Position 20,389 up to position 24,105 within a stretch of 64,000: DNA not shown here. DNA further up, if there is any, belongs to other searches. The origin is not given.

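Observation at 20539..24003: Single-polypeptide GH18-like + CE4 deacetylase + processive GT2 synthase fusion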

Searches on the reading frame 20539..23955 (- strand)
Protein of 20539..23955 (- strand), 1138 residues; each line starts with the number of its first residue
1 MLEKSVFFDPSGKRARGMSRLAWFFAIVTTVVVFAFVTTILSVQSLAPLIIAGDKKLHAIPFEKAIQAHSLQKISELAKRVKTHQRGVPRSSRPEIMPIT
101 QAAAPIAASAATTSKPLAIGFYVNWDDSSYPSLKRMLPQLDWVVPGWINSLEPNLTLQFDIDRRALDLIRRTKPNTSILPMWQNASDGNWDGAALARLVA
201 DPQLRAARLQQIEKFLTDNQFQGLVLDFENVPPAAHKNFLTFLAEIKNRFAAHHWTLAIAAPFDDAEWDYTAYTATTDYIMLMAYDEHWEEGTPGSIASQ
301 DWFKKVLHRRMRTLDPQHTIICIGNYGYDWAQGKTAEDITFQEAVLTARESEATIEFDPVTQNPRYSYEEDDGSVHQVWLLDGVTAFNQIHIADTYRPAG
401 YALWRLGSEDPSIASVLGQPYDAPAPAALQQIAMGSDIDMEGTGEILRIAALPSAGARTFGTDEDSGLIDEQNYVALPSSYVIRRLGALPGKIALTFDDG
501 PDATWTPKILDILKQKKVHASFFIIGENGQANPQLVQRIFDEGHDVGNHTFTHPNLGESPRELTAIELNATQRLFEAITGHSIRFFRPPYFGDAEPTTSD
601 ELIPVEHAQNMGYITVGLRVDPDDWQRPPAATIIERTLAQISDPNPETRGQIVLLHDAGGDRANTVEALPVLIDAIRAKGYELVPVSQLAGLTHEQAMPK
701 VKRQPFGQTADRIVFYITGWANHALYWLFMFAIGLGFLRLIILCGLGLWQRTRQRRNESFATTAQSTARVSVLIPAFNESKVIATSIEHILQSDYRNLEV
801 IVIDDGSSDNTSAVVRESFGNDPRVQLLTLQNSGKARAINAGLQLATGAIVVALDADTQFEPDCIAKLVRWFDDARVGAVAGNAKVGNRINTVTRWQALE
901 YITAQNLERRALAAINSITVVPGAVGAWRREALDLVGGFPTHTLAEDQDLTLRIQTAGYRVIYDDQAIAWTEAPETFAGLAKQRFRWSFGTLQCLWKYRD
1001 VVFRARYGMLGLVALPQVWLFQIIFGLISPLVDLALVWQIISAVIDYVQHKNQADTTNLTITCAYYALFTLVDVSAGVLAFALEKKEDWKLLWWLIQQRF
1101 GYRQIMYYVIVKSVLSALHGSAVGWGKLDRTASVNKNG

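Call 5: search_protein_families(library=pfam, proteins=[window:20539-23955:-], max_evalue=0.1)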
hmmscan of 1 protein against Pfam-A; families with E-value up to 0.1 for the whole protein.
window:20539-23955:- (1138 aa): 9 families
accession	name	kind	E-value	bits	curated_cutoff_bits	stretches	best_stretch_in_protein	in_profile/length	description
PF13641.12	Glyco_tranf_2_3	-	3.3e-36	125.9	27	1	769-990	2-230/230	Glycosyltransferase like family 2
PF00535.33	Glycos_transf_2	-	6.4e-35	121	23.3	1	771-933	1-164/168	Glycosyl transferase family 2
PF01522.26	Polysacc_deac_1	-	6.8e-33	113.7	23.1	1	492-590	8-105/124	Polysaccharide deacetylase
PF13632.12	Glyco_trans_2_3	-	1.7e-24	87.2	27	1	850-1036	1-183/198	Glycosyl transferase family group 2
PF13506.12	Glyco_transf_21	-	4.1e-17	62.6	21.7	1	834-988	17-173/174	Glycosyl transferase family 21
PF00704.34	Glyco_hydro_18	-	7.4e-17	62.4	29.6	1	120-407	4-315/317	Glycosyl hydrolases family 18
PF03142.21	Chitin_synth_2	-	3.4e-11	42.9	27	2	843-932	197-288/527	Chitin synthase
PF10111.15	Glyco_tranf_2_2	-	7.2e-07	29.4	27.3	1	771-872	1-106/276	Glycosyltransferase like family 2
PF13704.12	Glyco_tranf_2_4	-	0.03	15.2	27.5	1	778-843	2-66/98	Glycosyl transferase family 2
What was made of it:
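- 22714..23613 (-): GH18 (beta/alpha)8-barrel domain (residues 115-414) of the YdhD/SleL/YaaH type. It carries D227-F-E229, Y285-D286 and W404. Call 5 (Pfam 62.4 bits against a 29.6 cutoff).
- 22495..22653 (-): Beta-strand-rich linker module (about residues 435-487) between GH18 and CE4. No family could be assigned. Call 5 finds no Pfam hit here.
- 20974..21657 (-): GT2 catalytic domain (residues 767-994) of the processive beta-glycan synthase type: DDGSSD 804-809, DAD 855-857, AED 945-947, QRFRW 983-987. Call 5 (3.3e-36).
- On Glycoside hydrolase family 18: Pfam PF00704 scores 62.4 bits against a 29.6 cutoff, over residues 120-407 and profile positions 4-315 of 317 (call 5).
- On Carbohydrate esterase family 4 (NodB homology): Pfam PF01522 scores 113.7 bits (call 5).
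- Checked: Domains (call 5, Pfam).
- Pfam finds GH18, CE4 and GT2 above their cutoffs (call 5). No LysM or other wall-binding module is present (call 5).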

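Call 6: search_protein_families(library=ncbifam, proteins=[window:20539-23955:-], max_evalue=0.01)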
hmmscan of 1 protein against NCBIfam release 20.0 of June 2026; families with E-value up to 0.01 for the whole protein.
window:20539-23955:- (1138 aa): 42 families (the best 25 are shown)
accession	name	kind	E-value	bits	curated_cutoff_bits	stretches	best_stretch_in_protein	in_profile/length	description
TIGR03937.1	PgaC_IcaA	equivalog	2e-59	201.6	422.3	1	748-1097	23-370/407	poly-beta-1,6-N-acetyl-D-glucosamine synthase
TIGR02764.1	spore_ybaN_pdaB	equivalog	9.3e-40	136.4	237.4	1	492-689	7-190/191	polysaccharide deacetylase family sporulation protein PdaB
TIGR04243.1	nodulat_NodB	equivalog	5.8e-39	133.6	240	1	492-685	3-195/197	chitooligosaccharide deacetylase NodB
NF045821.1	PgAcgDacpgdA1_Bac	equivalog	6e-34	117.2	400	1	492-689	89-274/282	peptidoglycan-N-acetylglucosamine deacetylase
TIGR04242.1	nodulat_NodC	equivalog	2.1e-33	115.9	550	1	756-992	36-285/395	chitooligosaccharide synthase NodC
TIGR02884.1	spore_pdaA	equivalog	1.3e-30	106.8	298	1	492-688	38-222/224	delta-lactam-biosynthetic de-N-acetylase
NF045820.1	PgAcgDacpgdA_Strep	equivalog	3e-28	98.8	800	1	493-690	270-448/463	peptidoglycan-N-acetylglucosamine deacetylase PgdA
TIGR03965.1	mycofact_glyco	equivalog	3.9e-26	92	280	1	762-988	68-297/467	mycofactocin biosynthesis glycosyltransferase MftF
NF041875.1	EPS_EpsD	equivalog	8.4e-26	91.1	370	1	770-978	1-214/325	exopolysaccharide biosynthesis glycosyltransferase EpsD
TIGR02873.1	spore_ylxY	hypoth_equivalog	1.4e-25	90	391.5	1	505-689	99-266/268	probable sporulation protein, polysaccharide deacetylase family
NF045822.1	PgAcgDacpgdA2_Bac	equivalog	5.3e-25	88.3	400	1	493-683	72-255/274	peptidoglycan-N-acetylglucosamine deacetylase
NF053846.1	glyco_with_XrtP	equivalog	2.3e-24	85.9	520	1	768-1130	41-437/440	XrtP-associated glycosyltransferase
TIGR03111.1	glyc2_xrt_Gpos1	hypoth_equivalog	1.1e-23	83.7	363.95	1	746-1001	27-296/439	TIGR03111 family XrtG-associated glycosyltransferase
TIGR03030.1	CelA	equivalog_domain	5.5e-21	74.3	699.1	2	926-1044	312-434/714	UDP-forming cellulose synthase catalytic subunit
TIGR04283.1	glyco_like_mftF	equivalog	1.6e-19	70.4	182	1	770-962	1-177/221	TIGR04283 family arsenosugar biosynthesis glycosyltransferase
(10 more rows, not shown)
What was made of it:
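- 20974..21657 (-): Call 6 (PgaC_IcaA 201.6 bits).
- On PgaC/IcaA orthologous group (TIGR03937): The score is 201.6 bits (call 6).
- On NodC / NodB: The scores are 115.9 for NodC and 133.6 for NodB (call 6).
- Closest known: Rhizobial NodC/NodB. Same: The NodB model is among the best CE4 hits (133.6 bits, call 6).
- Closest known: Rhizobial NodC/NodB. Different: The NodC score is 115.9 against a 550 cutoff, and the NodB score is below its 240 cutoff (call 6).
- Its best model is PgaC_IcaA, aligned over HMM positions 23-370 of 407 (call 6). The GT2 scores well below the PgaC/IcaA and NodC equivalog cutoffs (call 6).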
